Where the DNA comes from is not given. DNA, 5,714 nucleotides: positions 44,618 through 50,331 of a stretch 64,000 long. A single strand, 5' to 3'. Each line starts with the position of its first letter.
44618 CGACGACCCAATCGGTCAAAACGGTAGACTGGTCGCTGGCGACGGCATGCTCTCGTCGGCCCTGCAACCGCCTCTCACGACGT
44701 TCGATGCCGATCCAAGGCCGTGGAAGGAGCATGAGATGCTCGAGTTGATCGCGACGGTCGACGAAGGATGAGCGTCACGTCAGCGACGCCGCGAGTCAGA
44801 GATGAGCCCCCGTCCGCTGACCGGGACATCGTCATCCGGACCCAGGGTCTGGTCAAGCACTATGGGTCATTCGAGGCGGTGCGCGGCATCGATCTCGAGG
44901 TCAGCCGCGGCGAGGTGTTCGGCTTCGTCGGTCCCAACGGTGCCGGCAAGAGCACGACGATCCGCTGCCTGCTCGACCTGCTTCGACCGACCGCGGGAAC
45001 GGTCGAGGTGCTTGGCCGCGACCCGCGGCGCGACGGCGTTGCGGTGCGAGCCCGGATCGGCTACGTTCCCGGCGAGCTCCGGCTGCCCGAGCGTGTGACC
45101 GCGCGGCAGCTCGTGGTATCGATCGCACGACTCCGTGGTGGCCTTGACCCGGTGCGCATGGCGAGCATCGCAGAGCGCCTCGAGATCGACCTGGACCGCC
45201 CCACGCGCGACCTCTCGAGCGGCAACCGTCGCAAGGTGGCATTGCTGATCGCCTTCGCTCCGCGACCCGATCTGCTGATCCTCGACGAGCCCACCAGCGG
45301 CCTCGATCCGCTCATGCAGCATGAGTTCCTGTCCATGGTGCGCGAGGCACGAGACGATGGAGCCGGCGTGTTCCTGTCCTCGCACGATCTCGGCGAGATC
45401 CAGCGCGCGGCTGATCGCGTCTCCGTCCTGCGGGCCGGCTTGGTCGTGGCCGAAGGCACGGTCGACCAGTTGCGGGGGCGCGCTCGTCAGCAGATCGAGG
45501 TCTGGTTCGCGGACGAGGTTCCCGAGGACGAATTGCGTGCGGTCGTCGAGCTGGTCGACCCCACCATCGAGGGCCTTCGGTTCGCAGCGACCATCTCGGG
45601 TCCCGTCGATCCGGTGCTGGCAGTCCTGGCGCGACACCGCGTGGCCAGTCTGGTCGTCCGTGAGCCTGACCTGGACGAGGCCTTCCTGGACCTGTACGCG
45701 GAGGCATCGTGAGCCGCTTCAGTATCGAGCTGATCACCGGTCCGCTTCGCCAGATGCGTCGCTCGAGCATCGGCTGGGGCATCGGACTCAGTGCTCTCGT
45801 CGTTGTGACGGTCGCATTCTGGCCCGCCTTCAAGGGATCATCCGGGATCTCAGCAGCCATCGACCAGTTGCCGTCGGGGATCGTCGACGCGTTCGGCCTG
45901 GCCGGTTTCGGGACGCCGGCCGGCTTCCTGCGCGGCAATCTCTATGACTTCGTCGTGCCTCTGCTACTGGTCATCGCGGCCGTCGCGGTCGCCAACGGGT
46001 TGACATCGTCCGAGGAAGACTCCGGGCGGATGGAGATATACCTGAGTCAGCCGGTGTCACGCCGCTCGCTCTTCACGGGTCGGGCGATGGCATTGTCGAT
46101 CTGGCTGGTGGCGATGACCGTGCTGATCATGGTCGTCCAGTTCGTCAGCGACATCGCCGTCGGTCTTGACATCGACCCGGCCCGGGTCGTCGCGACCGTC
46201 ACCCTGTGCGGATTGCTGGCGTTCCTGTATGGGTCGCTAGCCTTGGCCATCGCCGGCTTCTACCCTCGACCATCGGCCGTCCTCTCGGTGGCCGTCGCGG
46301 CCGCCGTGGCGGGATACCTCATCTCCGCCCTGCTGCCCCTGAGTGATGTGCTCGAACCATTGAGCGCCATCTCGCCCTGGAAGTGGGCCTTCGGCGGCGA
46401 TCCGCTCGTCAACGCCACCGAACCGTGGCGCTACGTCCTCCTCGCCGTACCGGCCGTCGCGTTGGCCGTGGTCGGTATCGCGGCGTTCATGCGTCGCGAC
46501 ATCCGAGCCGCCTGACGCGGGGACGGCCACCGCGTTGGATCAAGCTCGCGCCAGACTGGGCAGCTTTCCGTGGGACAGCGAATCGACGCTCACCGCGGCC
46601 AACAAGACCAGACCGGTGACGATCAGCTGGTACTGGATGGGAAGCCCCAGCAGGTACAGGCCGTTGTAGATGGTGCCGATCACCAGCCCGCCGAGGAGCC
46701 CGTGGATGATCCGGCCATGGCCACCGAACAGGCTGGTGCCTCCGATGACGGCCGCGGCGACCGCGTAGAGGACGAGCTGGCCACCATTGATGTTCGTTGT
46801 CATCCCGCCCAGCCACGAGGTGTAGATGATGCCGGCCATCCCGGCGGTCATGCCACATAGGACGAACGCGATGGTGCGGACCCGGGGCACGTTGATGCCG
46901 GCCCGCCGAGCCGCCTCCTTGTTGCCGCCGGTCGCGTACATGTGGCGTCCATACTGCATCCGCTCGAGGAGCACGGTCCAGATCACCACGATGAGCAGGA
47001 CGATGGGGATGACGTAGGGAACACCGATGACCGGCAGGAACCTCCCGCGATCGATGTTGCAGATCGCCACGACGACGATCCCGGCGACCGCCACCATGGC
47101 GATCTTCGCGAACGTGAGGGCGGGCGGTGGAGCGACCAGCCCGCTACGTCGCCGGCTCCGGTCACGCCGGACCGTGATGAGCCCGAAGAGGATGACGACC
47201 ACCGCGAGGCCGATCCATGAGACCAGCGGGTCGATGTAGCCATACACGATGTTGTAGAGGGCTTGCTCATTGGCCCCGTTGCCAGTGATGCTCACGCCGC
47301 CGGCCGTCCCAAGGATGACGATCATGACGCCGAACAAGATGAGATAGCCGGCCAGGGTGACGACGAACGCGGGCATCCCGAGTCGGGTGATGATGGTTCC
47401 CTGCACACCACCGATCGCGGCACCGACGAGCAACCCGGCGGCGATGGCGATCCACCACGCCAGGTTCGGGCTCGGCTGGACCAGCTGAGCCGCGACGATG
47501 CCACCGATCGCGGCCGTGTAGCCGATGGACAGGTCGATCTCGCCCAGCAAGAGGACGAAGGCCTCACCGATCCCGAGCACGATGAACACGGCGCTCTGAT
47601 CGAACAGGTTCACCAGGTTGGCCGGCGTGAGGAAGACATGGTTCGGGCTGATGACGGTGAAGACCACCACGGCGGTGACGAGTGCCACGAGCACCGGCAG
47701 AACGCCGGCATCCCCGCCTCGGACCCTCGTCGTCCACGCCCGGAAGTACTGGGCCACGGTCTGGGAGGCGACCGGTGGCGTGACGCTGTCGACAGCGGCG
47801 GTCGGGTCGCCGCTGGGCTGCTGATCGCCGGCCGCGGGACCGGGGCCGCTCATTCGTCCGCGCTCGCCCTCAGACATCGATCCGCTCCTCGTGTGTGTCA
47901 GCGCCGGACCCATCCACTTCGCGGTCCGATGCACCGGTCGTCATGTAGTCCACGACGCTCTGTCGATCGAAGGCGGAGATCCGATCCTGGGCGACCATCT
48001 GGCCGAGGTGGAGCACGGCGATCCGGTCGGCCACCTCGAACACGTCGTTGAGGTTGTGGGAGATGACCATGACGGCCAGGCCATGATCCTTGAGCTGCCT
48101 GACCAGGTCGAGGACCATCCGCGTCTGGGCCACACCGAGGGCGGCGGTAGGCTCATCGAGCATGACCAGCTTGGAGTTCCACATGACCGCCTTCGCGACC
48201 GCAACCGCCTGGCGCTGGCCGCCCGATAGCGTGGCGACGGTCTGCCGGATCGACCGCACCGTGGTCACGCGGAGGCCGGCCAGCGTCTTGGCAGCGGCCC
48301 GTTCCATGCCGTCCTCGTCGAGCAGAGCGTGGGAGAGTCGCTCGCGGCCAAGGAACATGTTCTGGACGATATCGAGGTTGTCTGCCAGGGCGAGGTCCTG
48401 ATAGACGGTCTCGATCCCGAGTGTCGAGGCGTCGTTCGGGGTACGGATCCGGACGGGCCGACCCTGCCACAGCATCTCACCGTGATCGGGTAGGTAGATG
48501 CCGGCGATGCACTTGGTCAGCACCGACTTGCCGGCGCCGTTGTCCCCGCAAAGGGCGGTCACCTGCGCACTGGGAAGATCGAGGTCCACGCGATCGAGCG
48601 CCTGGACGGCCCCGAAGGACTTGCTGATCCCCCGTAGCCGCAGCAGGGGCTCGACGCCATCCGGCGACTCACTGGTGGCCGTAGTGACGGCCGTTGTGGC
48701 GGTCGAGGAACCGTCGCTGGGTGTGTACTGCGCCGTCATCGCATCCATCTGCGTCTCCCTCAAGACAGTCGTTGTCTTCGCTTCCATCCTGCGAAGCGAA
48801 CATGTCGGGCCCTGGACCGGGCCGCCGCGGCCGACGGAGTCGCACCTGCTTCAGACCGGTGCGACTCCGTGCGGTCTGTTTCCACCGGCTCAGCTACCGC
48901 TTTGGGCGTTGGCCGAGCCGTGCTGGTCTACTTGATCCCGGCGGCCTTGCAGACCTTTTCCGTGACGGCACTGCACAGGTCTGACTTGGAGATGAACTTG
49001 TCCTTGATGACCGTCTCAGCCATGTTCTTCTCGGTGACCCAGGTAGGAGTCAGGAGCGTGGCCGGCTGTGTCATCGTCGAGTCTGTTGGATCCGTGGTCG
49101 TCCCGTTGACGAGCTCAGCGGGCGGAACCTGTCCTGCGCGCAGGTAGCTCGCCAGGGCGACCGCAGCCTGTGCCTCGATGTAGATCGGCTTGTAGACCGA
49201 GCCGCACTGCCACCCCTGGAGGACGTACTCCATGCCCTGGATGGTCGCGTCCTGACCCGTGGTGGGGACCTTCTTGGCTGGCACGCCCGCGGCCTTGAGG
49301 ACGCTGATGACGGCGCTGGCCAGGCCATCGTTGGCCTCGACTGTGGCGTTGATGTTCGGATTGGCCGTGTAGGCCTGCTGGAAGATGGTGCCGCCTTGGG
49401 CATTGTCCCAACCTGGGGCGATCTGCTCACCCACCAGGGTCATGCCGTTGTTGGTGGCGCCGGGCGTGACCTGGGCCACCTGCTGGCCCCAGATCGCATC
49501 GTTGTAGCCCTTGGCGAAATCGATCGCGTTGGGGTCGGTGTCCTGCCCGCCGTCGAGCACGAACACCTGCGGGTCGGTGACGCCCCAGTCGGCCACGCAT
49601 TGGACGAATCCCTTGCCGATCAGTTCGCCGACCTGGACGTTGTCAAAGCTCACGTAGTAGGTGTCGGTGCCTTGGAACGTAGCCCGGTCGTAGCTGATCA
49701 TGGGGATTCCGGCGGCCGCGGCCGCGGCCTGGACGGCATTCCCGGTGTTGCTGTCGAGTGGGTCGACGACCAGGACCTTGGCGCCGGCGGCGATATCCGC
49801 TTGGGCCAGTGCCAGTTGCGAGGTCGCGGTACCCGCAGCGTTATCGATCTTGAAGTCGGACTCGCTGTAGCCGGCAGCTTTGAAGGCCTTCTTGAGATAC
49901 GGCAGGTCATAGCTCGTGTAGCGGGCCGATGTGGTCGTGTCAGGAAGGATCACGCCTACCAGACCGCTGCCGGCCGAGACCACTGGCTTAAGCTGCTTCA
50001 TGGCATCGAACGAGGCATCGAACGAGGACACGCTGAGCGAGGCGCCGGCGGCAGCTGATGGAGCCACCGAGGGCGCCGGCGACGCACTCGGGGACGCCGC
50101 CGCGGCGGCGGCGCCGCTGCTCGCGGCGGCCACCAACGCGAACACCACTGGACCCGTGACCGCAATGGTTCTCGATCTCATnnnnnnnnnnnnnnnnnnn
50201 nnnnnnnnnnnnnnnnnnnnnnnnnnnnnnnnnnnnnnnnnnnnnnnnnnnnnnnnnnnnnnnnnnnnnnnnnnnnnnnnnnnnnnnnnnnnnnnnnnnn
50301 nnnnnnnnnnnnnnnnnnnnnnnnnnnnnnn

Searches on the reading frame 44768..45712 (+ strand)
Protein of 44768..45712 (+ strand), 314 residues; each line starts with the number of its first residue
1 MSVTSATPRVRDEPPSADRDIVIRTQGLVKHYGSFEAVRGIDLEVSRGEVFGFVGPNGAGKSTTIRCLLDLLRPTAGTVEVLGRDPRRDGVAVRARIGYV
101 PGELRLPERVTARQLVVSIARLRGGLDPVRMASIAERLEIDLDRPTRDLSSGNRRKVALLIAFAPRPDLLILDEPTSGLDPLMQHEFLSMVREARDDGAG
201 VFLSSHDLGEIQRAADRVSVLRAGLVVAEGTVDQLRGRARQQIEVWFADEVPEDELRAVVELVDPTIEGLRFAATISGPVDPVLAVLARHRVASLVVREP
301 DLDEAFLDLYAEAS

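Call 49: search_protein_families(library=pfam, proteins=[window:44768-45712:+], max_evalue=0.001)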
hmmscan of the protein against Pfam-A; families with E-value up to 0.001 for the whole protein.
window:44768-45712:+ (314 aa): 4 families
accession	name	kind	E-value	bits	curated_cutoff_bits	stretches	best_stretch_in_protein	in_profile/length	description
PF00005.33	ABC_tran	-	7.2e-27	95.1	25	1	39-177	2-137/137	ABC transporter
PF13304.12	AAA_21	-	9.7e-19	69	27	2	144-209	233-301/304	AAA domain, putative AbiEii toxin, Type IV TA system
PF13476.12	AAA_23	-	6.1e-05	24.2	27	1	30-69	5-40/201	AAA domain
PF13514.12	AAA_27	-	0.00087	19.4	22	0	30-72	9-50/206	AAA domain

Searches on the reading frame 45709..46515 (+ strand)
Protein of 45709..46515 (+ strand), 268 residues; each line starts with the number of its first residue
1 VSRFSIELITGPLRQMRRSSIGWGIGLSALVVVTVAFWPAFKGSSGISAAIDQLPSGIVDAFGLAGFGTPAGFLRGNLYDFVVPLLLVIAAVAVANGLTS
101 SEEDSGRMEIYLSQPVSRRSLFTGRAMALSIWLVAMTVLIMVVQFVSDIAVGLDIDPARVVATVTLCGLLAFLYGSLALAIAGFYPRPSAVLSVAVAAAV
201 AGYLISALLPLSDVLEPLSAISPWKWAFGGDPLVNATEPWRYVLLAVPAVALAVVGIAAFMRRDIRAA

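Call 49: search_protein_families(library=pfam, proteins=[window:45709-46515:+], max_evalue=0.001)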
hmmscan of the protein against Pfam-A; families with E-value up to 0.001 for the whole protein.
window:45709-46515:+ (268 aa): 5 families
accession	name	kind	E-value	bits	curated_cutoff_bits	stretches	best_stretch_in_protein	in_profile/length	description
PF12679.13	ABC2_membrane_2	-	2.5e-12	47.1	27.2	1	13-264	8-282/283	ABC-2 family transporter protein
PF12698.13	ABC2_membrane_3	-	4.3e-06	26.5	31.6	1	78-224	160-299/347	ABC-2 family transporter protein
PF13346.12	ABC2_membrane_5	-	5.9e-06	26.4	25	1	79-222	35-177/205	ABC-2 family transporter protein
PF12730.13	ABC2_membrane_4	-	5.3e-05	23.7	27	1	75-197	48-172/179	ABC-2 family transporter protein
PF01061.29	ABC2_membrane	-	0.00027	21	26.9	1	79-242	52-208/211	ABC-2 type transporter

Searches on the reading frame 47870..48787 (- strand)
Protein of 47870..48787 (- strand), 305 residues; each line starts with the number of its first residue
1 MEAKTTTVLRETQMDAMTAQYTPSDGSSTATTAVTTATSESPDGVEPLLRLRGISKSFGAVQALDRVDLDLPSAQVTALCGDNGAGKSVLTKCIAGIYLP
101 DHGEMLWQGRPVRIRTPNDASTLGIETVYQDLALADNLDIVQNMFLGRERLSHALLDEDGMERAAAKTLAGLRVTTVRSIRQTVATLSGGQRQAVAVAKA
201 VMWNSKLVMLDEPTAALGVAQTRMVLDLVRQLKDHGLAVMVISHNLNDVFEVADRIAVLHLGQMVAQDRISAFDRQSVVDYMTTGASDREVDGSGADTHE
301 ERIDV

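Call 49: search_protein_families(library=pfam, proteins=[window:47870-48787:-], max_evalue=0.001)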
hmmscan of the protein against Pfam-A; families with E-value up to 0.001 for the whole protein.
window:47870-48787:- (305 aa): 3 families
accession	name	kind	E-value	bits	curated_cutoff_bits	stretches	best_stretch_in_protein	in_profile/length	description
PF00005.33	ABC_tran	-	5.2e-28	98.8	25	1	64-215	1-137/137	ABC transporter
PF02463.25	SMC_N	-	8.4e-07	29.1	40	0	185-257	135-209/220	RecF/RecN/SMC N terminal domain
PF09818.15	ABC_ATPase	-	0.00023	20.7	23.2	0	184-261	155-248/283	P-loop domain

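Call 60: search_protein_families(library=pfam, proteins=[L089:2-307:+, L089:1520-1717:+, L089:2098-2301:+, L089:2563-2787:-, L089:2784-3041:-], max_evalue=0.01)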
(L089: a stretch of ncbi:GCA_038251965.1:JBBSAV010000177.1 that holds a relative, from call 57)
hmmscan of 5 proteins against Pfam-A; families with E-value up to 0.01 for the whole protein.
L089:2-307:+ (101 aa): 3 families
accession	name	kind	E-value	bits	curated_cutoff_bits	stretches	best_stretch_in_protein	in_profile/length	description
PF00083.30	Sugar_tr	-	9.5e-26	91.1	22.3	1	1-92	361-452/452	Sugar (and other) transporter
PF07690.21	MFS_1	-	4.7e-05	22.9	33.4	1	8-86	103-183/347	Major Facilitator Superfamily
PF02487.23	CLN3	-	0.0077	15.8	31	1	1-81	92-169/395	CLN3 protein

L089:1520-1717:+ (65 aa): 0 families

L089:2098-2301:+ (67 aa): 0 families

L089:2563-2787:- (74 aa): 1 family
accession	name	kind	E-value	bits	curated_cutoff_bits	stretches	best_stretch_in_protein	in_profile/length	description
PF10717.14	ODV-E18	-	0.00048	20.4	28.1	1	39-63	20-44/87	Occlusion-derived virus envelope protein ODV-E18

L089:2784-3041:- (85 aa): 0 families

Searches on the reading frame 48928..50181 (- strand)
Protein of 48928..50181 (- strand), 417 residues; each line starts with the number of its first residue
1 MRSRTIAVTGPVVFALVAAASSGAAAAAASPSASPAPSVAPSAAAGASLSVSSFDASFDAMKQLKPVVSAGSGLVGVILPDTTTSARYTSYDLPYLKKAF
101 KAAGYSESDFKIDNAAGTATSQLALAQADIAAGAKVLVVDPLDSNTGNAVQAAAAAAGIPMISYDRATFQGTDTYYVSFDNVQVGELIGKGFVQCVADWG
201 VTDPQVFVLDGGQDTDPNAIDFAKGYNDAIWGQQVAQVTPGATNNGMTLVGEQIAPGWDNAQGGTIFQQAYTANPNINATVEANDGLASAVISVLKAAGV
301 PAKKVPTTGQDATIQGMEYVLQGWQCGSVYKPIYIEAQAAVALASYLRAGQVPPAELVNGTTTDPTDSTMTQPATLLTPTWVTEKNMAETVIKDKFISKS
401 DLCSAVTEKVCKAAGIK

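Call 4: search_protein_families(library=pfam, proteins=[window:48928-50181:-], max_evalue=0.01)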
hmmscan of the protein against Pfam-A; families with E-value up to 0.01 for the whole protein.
window:48928-50181:- (417 aa): 1 family
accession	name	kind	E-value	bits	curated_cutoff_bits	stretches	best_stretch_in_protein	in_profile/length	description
PF13407.12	Peripla_BP_4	-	2.4e-42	145.7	35.1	1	77-350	3-256/258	Periplasmic binding protein domain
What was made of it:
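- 48928..50181 (-): Sugar ABC substrate-binding protein gene, divergent from REC-A. This is the left flank, 39 nt from arm A. call 4.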

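Call 56: list_cluster_members(proteins=[window:48928-50181:-, window:51032-52660:-, window:50754-51041:-, window:53298-54029:-, window:53298-53990:-, window:54812-56083:+, window:47870-48787:-])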
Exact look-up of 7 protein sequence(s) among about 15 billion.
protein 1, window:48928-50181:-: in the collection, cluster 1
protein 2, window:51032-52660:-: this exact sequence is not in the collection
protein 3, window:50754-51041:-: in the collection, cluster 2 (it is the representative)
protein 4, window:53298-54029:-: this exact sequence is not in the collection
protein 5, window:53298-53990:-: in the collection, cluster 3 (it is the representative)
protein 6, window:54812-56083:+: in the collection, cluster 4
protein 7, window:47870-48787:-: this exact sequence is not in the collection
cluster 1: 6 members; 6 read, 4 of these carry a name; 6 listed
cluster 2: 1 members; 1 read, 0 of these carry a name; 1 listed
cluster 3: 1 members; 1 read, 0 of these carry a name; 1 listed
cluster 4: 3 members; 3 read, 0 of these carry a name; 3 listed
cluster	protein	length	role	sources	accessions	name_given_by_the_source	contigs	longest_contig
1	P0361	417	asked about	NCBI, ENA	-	-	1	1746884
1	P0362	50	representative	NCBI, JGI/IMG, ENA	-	hypothetical protein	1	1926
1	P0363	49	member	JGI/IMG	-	hypothetical protein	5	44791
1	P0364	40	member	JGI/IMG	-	hypothetical protein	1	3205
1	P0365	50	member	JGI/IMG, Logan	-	hypothetical protein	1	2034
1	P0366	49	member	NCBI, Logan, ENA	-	-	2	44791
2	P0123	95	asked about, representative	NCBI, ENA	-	-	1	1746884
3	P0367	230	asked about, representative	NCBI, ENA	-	-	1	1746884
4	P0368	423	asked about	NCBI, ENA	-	-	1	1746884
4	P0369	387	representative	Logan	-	-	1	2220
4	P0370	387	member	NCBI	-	-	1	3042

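Call 57: find_encoding_contigs(protein=P0370, flank=10000, max_places=5)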
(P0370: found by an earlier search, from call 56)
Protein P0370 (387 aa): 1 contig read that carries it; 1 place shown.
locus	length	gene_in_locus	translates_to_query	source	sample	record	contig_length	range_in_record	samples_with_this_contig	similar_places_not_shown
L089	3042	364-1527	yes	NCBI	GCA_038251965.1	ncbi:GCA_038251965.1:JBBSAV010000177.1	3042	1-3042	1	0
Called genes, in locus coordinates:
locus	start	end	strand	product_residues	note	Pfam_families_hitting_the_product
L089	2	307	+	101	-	?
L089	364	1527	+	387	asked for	PF13439:Glyco_transf_4, PF00534:Glycos_transf_1, PF13692:Glyco_trans_1_4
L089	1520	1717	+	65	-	-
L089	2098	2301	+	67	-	-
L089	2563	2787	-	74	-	-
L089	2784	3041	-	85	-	?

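Call 58: find_encoding_contigs(protein=P0369, flank=10000, max_places=5)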
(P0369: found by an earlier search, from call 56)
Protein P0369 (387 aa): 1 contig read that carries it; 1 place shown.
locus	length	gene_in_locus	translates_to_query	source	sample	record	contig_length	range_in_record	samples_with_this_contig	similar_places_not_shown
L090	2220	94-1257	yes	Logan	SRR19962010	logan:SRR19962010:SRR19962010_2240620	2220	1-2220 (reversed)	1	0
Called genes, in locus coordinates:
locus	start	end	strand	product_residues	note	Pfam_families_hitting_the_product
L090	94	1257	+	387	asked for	PF13439:Glyco_transf_4, PF00534:Glycos_transf_1, PF13692:Glyco_trans_1_4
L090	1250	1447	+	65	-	-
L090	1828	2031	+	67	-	-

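Call 60: search_protein_families(library=pfam, proteins=[L089:2-307:+, L089:1520-1717:+, L089:2098-2301:+, L089:2563-2787:-, L089:2784-3041:-], max_evalue=0.01)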
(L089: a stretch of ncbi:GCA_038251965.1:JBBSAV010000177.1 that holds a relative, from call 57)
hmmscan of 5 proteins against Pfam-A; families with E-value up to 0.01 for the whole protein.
L089:2-307:+ (101 aa): 3 families
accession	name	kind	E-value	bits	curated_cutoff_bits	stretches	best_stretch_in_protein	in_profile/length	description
PF00083.30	Sugar_tr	-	9.5e-26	91.1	22.3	1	1-92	361-452/452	Sugar (and other) transporter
PF07690.21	MFS_1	-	4.7e-05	22.9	33.4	1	8-86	103-183/347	Major Facilitator Superfamily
PF02487.23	CLN3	-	0.0077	15.8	31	1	1-81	92-169/395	CLN3 protein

L089:1520-1717:+ (65 aa): 0 families

L089:2098-2301:+ (67 aa): 0 families

L089:2563-2787:- (74 aa): 1 family
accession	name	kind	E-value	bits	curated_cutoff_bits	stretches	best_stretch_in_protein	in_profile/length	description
PF10717.14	ODV-E18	-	0.00048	20.4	28.1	1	39-63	20-44/87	Occlusion-derived virus envelope protein ODV-E18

L089:2784-3041:- (85 aa): 0 families

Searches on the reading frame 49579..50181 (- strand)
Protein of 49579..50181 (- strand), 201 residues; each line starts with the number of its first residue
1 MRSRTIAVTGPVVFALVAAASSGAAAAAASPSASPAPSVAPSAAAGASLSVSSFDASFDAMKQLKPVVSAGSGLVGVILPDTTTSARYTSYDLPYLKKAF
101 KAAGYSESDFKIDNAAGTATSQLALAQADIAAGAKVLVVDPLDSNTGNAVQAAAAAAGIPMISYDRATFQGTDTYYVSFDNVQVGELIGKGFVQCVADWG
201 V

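Call 44: find_homologous_proteins(query=window:49579-50181:-, max_evalue=1e-30)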
Query seq(201 aa) (201 aa): 428 proteins with E <= 1e-30 among 8000 candidates; the best 120 are listed.
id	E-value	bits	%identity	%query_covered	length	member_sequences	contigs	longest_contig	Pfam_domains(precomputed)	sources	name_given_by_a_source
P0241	1.5e-80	287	82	75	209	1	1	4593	PF13407.13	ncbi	ncbi:MAG: substrate-binding domain-containing protein, partial [Candidatus Limnocylindrales bacteriu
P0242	5.2e-74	266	80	76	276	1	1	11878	PF13407.13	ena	-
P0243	9.8e-74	265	79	76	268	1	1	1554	PF13407.13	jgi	-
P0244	3.4e-69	250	88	67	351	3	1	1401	PF13407.13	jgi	jgi:D-xylose transport system substrate-binding protein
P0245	4.1e-68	247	72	77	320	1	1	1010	PF13407.13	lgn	-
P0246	8.0e-67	243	74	77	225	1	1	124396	PF13407.13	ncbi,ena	-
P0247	3.6e-66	240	82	70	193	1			PF13407.13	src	-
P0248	7.2e-66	239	89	64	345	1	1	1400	PF13407.13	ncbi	-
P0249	4.1e-64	234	78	69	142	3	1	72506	PF13407.13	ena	-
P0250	3.0e-63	231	66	76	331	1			PF13407.13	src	-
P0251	3.7e-63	231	80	66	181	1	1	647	PF13407.13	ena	-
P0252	3.8e-63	231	84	64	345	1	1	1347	PF13407.13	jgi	-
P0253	5.4e-63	230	77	70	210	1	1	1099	PF13407.13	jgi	-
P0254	7.9e-63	230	63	84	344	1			PF13407.13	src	-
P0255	8.8e-63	229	67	81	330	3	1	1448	PF13407.13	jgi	-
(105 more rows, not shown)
